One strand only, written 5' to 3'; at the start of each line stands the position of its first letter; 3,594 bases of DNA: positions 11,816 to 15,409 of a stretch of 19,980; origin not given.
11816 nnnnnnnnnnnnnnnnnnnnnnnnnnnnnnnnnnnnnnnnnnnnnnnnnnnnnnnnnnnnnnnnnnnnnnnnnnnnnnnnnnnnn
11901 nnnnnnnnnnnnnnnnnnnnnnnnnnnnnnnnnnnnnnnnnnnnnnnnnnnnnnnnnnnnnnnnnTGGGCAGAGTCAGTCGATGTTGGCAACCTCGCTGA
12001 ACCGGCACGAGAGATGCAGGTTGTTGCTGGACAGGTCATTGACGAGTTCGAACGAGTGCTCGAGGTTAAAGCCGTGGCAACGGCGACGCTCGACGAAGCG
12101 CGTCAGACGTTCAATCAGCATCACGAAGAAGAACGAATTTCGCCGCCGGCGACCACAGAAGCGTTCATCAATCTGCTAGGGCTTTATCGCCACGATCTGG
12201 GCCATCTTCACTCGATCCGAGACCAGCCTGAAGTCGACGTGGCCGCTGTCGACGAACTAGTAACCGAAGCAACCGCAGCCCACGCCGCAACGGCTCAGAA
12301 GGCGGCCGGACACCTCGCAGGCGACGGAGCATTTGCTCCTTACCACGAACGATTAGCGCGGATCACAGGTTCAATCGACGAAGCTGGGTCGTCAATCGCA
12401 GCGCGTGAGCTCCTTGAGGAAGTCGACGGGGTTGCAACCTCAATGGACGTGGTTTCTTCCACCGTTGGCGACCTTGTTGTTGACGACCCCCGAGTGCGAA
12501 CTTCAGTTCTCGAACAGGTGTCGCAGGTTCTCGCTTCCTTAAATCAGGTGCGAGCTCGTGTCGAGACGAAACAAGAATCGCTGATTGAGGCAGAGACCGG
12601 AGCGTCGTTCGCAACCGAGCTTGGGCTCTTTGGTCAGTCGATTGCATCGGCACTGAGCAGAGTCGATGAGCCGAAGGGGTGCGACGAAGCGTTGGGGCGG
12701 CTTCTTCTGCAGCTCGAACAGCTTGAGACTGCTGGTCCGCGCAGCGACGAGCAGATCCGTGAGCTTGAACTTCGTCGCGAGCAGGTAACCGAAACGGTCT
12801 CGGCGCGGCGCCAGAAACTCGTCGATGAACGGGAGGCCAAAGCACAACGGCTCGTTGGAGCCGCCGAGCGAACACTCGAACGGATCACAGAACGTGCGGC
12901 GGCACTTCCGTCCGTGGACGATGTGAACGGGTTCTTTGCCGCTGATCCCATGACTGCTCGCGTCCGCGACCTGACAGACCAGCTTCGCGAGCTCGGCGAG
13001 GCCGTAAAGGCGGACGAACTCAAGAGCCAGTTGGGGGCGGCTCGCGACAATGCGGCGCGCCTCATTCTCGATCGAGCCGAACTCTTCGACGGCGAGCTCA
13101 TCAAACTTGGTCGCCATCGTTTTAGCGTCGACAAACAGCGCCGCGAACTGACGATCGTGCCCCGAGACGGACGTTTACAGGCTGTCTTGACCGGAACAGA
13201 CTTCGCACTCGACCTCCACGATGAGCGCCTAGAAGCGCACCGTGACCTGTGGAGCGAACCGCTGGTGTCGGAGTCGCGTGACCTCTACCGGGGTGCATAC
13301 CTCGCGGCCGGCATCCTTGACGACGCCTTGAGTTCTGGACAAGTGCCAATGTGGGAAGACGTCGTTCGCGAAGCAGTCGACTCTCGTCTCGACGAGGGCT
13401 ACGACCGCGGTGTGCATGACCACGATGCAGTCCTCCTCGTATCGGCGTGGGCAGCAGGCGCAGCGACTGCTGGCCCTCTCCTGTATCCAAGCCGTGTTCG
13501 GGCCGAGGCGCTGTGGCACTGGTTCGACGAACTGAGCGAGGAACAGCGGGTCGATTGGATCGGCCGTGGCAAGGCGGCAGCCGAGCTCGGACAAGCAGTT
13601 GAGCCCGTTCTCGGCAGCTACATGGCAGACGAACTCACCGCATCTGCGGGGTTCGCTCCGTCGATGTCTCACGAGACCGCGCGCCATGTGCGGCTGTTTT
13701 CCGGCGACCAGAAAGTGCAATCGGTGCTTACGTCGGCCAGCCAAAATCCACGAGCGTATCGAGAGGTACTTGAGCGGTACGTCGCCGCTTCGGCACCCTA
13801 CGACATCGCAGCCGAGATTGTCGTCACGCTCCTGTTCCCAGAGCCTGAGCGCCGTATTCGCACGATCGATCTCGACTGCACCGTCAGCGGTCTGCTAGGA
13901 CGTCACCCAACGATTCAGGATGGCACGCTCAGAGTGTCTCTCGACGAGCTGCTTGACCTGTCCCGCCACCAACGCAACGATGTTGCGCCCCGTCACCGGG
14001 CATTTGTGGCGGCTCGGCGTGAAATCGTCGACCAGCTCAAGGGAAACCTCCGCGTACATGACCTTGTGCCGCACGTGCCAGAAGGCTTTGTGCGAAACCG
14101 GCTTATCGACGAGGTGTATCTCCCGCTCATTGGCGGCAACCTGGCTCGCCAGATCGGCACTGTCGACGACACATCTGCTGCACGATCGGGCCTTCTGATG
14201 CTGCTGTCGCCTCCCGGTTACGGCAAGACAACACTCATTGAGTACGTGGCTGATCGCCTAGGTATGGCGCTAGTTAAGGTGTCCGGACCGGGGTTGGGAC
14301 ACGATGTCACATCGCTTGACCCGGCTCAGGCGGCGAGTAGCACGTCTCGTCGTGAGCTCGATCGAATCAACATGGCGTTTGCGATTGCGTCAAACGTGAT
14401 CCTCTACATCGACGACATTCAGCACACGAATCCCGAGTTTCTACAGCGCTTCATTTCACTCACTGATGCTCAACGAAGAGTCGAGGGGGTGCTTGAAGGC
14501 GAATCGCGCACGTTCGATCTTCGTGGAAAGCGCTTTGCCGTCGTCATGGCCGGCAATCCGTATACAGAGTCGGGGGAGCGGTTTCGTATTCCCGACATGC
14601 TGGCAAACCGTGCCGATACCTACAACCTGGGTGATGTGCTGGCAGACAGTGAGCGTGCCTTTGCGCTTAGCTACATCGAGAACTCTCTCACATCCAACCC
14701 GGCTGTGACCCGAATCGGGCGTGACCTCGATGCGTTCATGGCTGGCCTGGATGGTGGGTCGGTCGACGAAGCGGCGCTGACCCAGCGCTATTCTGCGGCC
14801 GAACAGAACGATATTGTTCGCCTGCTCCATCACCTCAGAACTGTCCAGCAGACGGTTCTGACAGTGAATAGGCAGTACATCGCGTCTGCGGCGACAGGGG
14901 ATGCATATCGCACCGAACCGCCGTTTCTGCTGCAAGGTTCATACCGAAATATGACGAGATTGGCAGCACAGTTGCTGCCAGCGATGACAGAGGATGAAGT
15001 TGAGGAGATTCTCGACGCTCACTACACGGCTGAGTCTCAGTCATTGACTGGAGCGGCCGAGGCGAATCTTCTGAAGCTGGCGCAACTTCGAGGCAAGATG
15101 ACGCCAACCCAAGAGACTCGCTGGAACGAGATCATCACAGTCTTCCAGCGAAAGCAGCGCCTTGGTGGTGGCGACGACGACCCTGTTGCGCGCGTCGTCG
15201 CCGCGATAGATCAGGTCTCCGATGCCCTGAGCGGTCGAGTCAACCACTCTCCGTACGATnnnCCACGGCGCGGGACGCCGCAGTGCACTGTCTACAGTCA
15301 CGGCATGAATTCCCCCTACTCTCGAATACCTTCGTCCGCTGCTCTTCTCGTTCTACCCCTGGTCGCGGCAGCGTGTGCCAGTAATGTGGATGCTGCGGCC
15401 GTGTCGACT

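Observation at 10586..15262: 1558-aa protein with unassigned N-terminal ~400 aa, a long coiled-coil middle and a single C-terminal MoxR-like AAA_5 ATPase module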

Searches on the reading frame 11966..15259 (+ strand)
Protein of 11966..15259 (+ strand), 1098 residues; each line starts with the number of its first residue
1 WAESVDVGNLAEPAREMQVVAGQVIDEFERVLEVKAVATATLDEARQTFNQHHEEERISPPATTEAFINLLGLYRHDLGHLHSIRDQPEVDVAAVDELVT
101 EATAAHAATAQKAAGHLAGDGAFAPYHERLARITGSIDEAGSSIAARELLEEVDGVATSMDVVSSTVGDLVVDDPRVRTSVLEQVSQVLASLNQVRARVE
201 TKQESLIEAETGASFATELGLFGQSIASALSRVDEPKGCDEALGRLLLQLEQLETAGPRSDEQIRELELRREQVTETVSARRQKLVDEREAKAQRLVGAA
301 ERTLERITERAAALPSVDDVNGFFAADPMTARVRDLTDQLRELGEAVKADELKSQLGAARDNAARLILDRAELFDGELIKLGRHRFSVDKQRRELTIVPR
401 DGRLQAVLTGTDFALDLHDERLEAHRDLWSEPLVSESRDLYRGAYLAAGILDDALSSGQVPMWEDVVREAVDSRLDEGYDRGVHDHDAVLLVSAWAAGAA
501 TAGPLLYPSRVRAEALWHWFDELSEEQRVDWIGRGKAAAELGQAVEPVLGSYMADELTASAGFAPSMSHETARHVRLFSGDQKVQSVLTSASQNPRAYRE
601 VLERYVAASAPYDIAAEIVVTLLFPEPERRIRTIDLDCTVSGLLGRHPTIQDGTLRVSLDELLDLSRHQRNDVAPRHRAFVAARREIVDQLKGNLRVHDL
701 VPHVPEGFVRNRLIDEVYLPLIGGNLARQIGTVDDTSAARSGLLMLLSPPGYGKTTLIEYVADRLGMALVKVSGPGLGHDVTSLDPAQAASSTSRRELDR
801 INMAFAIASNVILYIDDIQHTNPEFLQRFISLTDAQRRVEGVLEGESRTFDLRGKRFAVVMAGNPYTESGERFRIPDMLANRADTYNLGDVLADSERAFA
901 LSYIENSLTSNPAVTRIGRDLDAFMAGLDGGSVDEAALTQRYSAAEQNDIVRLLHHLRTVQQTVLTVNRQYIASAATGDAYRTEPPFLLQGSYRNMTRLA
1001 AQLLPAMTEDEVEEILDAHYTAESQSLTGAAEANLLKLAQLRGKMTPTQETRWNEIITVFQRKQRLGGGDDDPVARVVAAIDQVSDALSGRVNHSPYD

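Call 47: predict_structure(alignment_id=A2)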
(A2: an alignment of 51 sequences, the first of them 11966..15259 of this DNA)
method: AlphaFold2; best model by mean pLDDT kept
length: 1098 residues; sequences in the alignment: 51
mean_pLDDT: 83.5   pTM: 0.48
mean pLDDT of the five models: 83.5, 82.2, 79.4, 78.6, 75.3
residues with pLDDT >= 90: 344; 70-90: 631; 50-70: 104; < 50: 19
segments of 3 or more residues with pLDDT < 50: 1-4, 372-374, 1093-1098
pLDDT, mean of each block of 10 residues (from residue 1): 49 72 80 86 93 90 85 88 89 93 89 83 88 91 88 85 73 77 85 88 85 85 88 88 90 85 87 89 87 88 86 83 88 91 87 85 66 53 57 80 85 84 91 89 95 83 89 88 92 90 90 91 87 79 73 83 86 92 91 88 92 91 87 89 93 93 92 91 90 75 53 77 77 53 76 77 80 89 91 91 84 90 85 75 85 82 77 71 76 80 84 81 86 84 88 93 91 80 87 88 93 94 82 93 94 92 72 60 60 43
secondary structure, 60 per line:
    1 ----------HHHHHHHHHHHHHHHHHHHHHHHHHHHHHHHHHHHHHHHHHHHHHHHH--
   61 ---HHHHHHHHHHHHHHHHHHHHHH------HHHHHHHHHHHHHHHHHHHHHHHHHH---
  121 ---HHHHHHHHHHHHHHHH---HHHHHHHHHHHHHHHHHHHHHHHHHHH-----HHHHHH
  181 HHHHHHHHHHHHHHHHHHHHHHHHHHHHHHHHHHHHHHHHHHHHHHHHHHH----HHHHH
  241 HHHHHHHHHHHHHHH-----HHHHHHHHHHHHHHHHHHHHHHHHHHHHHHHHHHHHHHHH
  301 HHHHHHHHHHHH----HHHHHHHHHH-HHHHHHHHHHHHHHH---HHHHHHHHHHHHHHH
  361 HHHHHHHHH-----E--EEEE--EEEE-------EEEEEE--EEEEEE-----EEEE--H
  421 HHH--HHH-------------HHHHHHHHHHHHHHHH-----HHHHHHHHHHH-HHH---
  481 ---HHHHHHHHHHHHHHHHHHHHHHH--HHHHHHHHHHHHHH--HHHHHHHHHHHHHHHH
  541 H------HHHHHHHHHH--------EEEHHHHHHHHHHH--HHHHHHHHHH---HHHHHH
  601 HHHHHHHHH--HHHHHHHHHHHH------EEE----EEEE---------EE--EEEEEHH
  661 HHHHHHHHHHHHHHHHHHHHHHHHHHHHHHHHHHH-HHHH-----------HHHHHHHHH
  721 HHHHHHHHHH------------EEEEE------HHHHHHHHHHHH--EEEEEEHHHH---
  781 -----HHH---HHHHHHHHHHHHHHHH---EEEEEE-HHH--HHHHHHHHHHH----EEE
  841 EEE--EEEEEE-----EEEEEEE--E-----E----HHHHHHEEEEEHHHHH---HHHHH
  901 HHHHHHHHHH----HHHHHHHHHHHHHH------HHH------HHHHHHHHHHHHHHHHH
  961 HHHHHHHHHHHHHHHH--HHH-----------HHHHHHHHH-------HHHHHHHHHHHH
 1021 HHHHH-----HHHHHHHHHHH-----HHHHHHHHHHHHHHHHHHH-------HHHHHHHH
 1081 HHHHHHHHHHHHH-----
elements in order (helices of 4 or more, strands of 3 or more residues): H11-58 H64-85 H92-117 H124-139 H143-169 H175-231 H236-255 H261-312 H317-326 H328-342 H346-369 E378-381 E384-387 E395-400 E403-408 E414-417 H420-423 H442-457 H463-473 H484-506 H509-522 H525-541 H548-557 E566-568 H569-579 H582-591 H595-609 H612-623 E630-632 E637-640 E654-658 H659-695 H697-700 H712-730 E743-747 H754-765 E768-773 H774-777 H792-807 E811-816 H823-833 E838-843 E846-851 E857-863 H877-882 E883-887 H888-892 H896-910 H915-928 H944-976 H993-1001 H1009-1025 H1031-1041 H1047-1065 H1073-1093
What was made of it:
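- On MoxR-class AAA+ (AAA_3/AAA_5 clade): Hairpin at aa 1298-1311 (call 47).
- Closest known: MoxR-class AAA+ ATPases CbbQ. Same: A pre-sensor-1 hairpin is present (call 47).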

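Call 49: fold_search(model_id=the predicted structure, library=pdb)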
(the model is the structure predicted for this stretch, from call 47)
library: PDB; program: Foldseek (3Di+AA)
matches with E <= 10: 960; with E <= 0.001: 70
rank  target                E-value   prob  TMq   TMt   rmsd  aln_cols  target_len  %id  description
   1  7k58_C                2.6e-07  1.00  0.14  0.05  40.0      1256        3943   11  Structure of outer-arm dyneins bound to microtubule with microtubule binding state 1(MTBS-1) (released 2021-09-29)
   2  7k5b_C                7.3e-07  1.00  0.14  0.05  39.2      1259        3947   10  Structure of outer-arm dynein bound to microtubule doublet in microtubule binding state 2 (MTBS-2) (released 2021-09-29)
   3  8j07_k8               1.1e-05  1.00  0.13  0.04  48.1      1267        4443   10  96nm repeat of human respiratory doublet microtubule and associated axonemal complexes (released 2023-07-26)
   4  7pbl_D                1.8e-05  1.00  0.12  0.34  10.9       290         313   16  RuvAB branch migration motor complexed to the Holliday junction - RuvB AAA+ state s1 [t2 dataset] (released 2022-09-14)
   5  9bmd                  2.6e-05  1.00  0.15  0.07  32.3      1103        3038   10  Motor domain from full-length human dynein-1 bound to microtubules in 5mM AMPPNP condition (released 2025-04-23)
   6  9dgp                  5.2e-05  1.00  0.16  0.07  32.2      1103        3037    9  Motor domain of dynein-1 complex on microtubules (released 2025-09-10)
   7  9fqr_Xw               5.4e-05  0.99  0.15  0.06  50.1      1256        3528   10  96-nm repeat of axonemal doublet microtubules from bovine sperm (released 2025-03-26)
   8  6l1q_A                6.4e-05  1.00  0.18  0.62   7.1       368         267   15  Crystal structure of AfCbbQ2, a MoxR AAA+-ATPase and CbbQO-type Rubisco activase from Acidithiobacillus ferrooxidans (released 2019-12-18)
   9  9qh8_A                6.4e-05  1.00  0.16  0.55   7.7       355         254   18  reduced NorQ-NorD VWA domain complex from Paracoccus denitrificans (released 2026-03-25)
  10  9y6s_6o               6.4e-05  0.99  0.14  0.05  42.9      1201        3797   12  96-nm repeat of the Leishmania tarentolae doublet microtubule (released 2025-12-17)
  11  9qh7_E                6.7e-05  1.00  0.12  0.41  10.8       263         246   17  NorQ in complex with NorD VWA domain steep staircase subset 1 from Paracoccus denitrificans (released 2026-03-25)
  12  7pbl_C                8.3e-05  1.00  0.12  0.34  10.4       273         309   16  RuvAB branch migration motor complexed to the Holliday junction - RuvB AAA+ state s1 [t2 dataset] (released 2022-09-14)
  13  8efv_B                9.0e-05  1.00  0.13  0.34  10.2       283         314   17  Structure of single homo-hexameric Holliday junction ATP-dependent DNA helicase RuvB motor (released 2023-05-10)
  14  8j07_k9               9.0e-05  0.99  0.15  0.05  41.4      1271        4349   11  96nm repeat of human respiratory doublet microtubule and associated axonemal complexes (released 2023-07-26)
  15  9qhf_E                9.4e-05  1.00  0.11  0.38  12.2       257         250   17  NorQD complex state 3 from Jhaorihella thermophila (released 2026-03-25)
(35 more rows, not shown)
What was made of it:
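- Closest known: Midasin. Different: Global TM-scores are 0.14/0.05 (call 49).
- Foldseek TM-scores normalised to the target are 0.55-0.62 for CbbQ and NorQ (call 49).
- Tried and rejected: I rejected them as global similarity (call 49).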

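Call 55: search_solved_structures(query=A2, max_evalue=0.1, show_alignments=2)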
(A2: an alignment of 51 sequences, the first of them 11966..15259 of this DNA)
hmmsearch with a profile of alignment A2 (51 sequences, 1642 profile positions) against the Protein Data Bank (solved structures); distinct sequences matched with E-value up to 0.1: 69 (the best 60 are shown).
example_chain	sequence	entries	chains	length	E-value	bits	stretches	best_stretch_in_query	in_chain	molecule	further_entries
7swl_A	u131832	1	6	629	4.2e-05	24.4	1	1244-1311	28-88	Rix7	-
6mat_A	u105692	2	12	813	5.9e-05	23.9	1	1244-1311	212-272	Rix7 mutant | Rix7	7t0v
7t3i_A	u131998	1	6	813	5.9e-05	23.9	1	1244-1311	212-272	Rix7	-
9bji_A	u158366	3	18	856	0.00015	22.6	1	1278-1311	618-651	Nuclear valosin-containing protein-like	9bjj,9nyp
9dx3_A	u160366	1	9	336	0.0011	19.7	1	1271-1312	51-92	Holliday junction branch migration complex subunit RuvB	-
9dx4_A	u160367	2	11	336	0.0012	19.5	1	1271-1312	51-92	Holliday junction branch migration complex subunit RuvB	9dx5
6ef2_K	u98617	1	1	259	0.0017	19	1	1248-1313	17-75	26S proteasome regulatory subunit 6B homolog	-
6ef0_K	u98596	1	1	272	0.0018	18.9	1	1248-1313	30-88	26S proteasome regulatory subunit 6B homolog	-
6ef1_K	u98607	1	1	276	0.0019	18.9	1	1248-1313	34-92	26S proteasome regulatory subunit 6B homolog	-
1ixr_C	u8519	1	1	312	0.0027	18.4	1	1277-1311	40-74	RuvB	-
1ixs_B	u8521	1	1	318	0.0028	18.3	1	1277-1311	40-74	RuvB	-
8efv_D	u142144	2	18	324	0.0028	18.3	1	1277-1311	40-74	Holliday junction ATP-dependent DNA helicase RuvB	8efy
1hqc_A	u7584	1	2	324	0.0029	18.3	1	1277-1311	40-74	RUVB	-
35zv_J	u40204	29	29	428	0.003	18.2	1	1248-1313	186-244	26S proteasome regulatory subunit 6B homolog | 26S protease regulatory subunit 6B homolog | RPT3 isoform 1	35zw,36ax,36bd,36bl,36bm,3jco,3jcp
6fvw_K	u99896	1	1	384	0.003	18.2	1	1248-1313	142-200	26S proteasome regulatory subunit 6B homolog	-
9lgo_F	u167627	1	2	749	0.0048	17.5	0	1279-1311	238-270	ATPase family gene 2 protein homolog B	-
8rhn_O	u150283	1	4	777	0.0052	17.4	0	1279-1311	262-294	ATPase family gene 2 protein homolog B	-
6chs_H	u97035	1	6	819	0.0069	17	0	1278-1311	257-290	Putative cell division control protein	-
2x8a_A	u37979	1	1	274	0.011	16.3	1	1278-1311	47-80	NUCLEAR VALOSIN-CONTAINING PROTEIN-LIKE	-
9m4n_A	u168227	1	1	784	0.017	15.7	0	1278-1311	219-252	Cell division control protein 48 homolog A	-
9m3v_A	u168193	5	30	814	0.019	15.6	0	1278-1311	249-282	Cell division control protein 48 homolog A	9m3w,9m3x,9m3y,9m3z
7wub_C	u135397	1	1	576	0.027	15.1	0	1278-1311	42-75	Transitional endoplasmic reticulum ATPase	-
7wub_D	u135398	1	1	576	0.027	15.1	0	1278-1311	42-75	Transitional endoplasmic reticulum ATPase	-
6mck_A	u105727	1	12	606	0.035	14.7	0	1278-1311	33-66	Transitional endoplasmic reticulum ATPase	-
7x7p_M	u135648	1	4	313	0.036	14.6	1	1278-1311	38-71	Holliday junction ATP-dependent DNA helicase RuvB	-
7x7q_M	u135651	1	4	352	0.041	14.4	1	1278-1311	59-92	Holliday junction ATP-dependent DNA helicase RuvB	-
7x5b_A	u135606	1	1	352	0.041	14.4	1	1278-1311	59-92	Holliday junction ATP-dependent DNA helicase RuvB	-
7rlj_A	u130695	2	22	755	0.041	14.4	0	1278-1311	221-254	Transitional endoplasmic reticulum ATPase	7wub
6blb_A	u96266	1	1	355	0.042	14.4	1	1278-1311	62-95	Holliday junction ATP-dependent DNA helicase RuvB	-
8yka_A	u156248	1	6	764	0.045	14.3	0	1278-1311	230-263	Transitional endoplasmic reticulum ATPase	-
7rlf_A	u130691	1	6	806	0.046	14.3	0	1278-1311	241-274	Transitional endoplasmic reticulum ATPase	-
5c19_A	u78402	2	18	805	0.046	14.3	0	1278-1311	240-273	Transitional endoplasmic reticulum ATPase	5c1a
7l5w_A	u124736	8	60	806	0.046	14.3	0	1278-1311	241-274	Transitional endoplasmic reticulum ATPase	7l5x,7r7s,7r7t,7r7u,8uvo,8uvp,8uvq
9yrc_A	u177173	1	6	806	0.046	14.3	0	1278-1311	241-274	Transitional endoplasmic reticulum ATPase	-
7rlh_A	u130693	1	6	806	0.046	14.3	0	1278-1311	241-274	Transitional endoplasmic reticulum ATPase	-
10qq_A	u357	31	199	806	0.046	14.3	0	1278-1311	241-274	Transitional endoplasmic reticulum ATPase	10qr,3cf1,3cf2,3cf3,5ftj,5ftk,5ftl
7k57_A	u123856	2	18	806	0.046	14.3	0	1278-1311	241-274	Transitional endoplasmic reticulum ATPase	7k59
7bp8_A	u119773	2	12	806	0.047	14.3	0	1278-1311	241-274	Transitional endoplasmic reticulum ATPase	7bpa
7bp9_A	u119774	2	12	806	0.047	14.3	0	1278-1311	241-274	Transitional endoplasmic reticulum ATPase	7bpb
5ifw_B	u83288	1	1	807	0.047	14.3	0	1278-1311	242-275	Transitional endoplasmic reticulum ATPase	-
7lmy_A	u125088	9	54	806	0.047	14.3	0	1278-1311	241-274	Transitional endoplasmic reticulum ATPase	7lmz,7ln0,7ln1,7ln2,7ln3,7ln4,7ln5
8b5r_A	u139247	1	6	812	0.047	14.3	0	1278-1311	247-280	Transitional endoplasmic reticulum ATPase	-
7vcs_A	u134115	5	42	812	0.047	14.3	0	1278-1311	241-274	Transitional endoplasmic reticulum ATPase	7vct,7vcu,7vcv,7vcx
7mdm_B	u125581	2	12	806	0.048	14.2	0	1278-1311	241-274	Transitional endoplasmic reticulum ATPase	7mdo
1r7r_A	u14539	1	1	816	0.048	14.2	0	1278-1311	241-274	Transitional endoplasmic reticulum ATPase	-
5c18_A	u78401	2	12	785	0.048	14.2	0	1278-1311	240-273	Transitional endoplasmic reticulum ATPase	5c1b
7y4w_A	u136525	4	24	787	0.049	14.2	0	1278-1311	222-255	Transitional endoplasmic reticulum ATPase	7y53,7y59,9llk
7rlb_A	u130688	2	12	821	0.049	14.2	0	1278-1311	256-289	Transitional endoplasmic reticulum ATPase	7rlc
7rld_A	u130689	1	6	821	0.054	14.1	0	1278-1311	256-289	Transitional endoplasmic reticulum ATPase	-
7rl9_A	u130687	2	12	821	0.054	14.1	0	1278-1311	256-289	Transitional endoplasmic reticulum ATPase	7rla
11ta_A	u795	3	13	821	0.054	14.1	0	1278-1311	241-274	Transitional endoplasmic reticulum ATPase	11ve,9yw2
7rl7_A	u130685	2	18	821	0.054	14.1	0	1278-1311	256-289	Transitional endoplasmic reticulum ATPase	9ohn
7rlg_A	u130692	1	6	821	0.054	14.1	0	1278-1311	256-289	Transitional endoplasmic reticulum ATPase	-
7rli_A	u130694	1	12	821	0.054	14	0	1278-1311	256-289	Transitional endoplasmic reticulum ATPase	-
9y08_A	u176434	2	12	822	0.056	14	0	1278-1311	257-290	Transitional endoplasmic reticulum ATPase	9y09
9y0b_A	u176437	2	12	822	0.056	14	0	1278-1311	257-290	Transitional endoplasmic reticulum ATPase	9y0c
9y06_A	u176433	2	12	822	0.056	14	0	1278-1311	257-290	Transitional endoplasmic reticulum ATPase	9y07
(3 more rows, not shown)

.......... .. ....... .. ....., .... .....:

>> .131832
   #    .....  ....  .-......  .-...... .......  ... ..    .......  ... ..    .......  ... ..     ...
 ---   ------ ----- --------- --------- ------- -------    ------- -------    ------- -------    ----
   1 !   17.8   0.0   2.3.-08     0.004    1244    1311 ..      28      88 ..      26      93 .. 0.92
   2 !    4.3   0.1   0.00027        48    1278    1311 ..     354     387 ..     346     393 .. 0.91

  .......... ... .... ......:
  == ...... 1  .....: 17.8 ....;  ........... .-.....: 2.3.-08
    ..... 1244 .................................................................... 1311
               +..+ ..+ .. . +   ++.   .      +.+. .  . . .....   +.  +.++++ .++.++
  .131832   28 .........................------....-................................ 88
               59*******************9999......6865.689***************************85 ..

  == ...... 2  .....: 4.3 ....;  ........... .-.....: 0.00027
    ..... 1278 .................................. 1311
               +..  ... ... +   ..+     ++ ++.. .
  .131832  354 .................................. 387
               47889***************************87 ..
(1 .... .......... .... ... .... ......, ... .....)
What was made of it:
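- The profile match around Walker A resembles classic-clade unfoldases such as Rix7, NVL and Rpt3 (call 55).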

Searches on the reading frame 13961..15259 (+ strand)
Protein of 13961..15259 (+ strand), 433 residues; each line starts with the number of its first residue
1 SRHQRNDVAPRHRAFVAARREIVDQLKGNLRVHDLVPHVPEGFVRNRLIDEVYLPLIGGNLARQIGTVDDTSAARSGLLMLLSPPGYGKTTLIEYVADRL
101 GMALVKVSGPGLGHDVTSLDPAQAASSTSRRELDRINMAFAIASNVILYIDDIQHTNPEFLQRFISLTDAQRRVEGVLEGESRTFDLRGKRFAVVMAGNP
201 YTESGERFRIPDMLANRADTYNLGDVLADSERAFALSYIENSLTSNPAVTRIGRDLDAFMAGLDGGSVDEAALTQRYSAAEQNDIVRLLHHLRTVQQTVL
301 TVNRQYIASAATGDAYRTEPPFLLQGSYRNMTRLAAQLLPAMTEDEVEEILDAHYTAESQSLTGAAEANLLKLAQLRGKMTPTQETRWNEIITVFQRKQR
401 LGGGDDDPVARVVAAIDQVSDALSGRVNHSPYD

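Call 69: search_protein_families(library=pfam, proteins=[window:13961-15259:+], max_evalue=10)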
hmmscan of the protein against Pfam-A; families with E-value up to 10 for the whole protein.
window:13961-15259:+ (433 aa): 10 families
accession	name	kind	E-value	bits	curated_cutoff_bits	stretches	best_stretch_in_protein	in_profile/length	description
PF00004.35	AAA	-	3.1e-09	37.8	21.2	1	80-200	2-110/131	ATPase family associated with various cellular activities (AAA)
PF07728.20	AAA_5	-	5.4e-07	30.1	22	1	79-202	2-125/139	AAA domain (dynein-related subfamily)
PF13401.12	AAA_22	-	1.1e-05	26.2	27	1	76-174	5-116/130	AAA domain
PF05496.18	RuvB_N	-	0.00034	20.9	27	1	79-114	36-71/159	Holliday junction DNA helicase RuvB P-loop domain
PF13191.12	AAA_16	-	0.00048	21.1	32.6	1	68-101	16-49/167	AAA ATPase domain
PF20720.3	nSTAND3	-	0.032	14.4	27.2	1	76-98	17-39/155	Novel STAND NTPase 3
PF24261.1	DUF7462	-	0.044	13.9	27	1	296-318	17-39/42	Family of unknown function (DUF7462)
PF24883.2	NPHP3_N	-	0.061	13.9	24.8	1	74-100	20-46/164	Nephrocystin 3, N-terminal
PF07726.17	AAA_3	-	0.075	13.3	27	1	80-213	3-124/131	ATPase family associated with various cellular activities (AAA)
PF03266.21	NTPase_1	-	0.25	11.6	23.9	1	82-109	5-32/168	NTPase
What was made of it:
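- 14099..14893 (+): AAA+ module (aa 1172-1436), comprising the alpha/beta core and the lid. Key residues: Walker A K1214, Walker B D1276-D1277, a pre-sensor-1 beta-hairpin at aa 1298-1311, sensor-1 N1324 and a candidate Arg finger R1342. Pfam AAA and AAA_5 score above their cut-offs (call 69).
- On MoxR-class AAA+ (AAA_3/AAA_5 clade): AAA_5 scores 30.1 bits against a cut-off of 22 (call 69). AAA_3 scores 13.3 bits against a cut-off of 27, E 0.075 (call 69).
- Checked: Pfam AAA scores 37.8 bits and AAA_5 30.1 bits, both above their cut-offs (call 69).
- The AAA_5 hit is above threshold (call 69). The MoxR-proper model AAA_3 scores below its cut-off, 13.3 against 27 bits (call 69).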
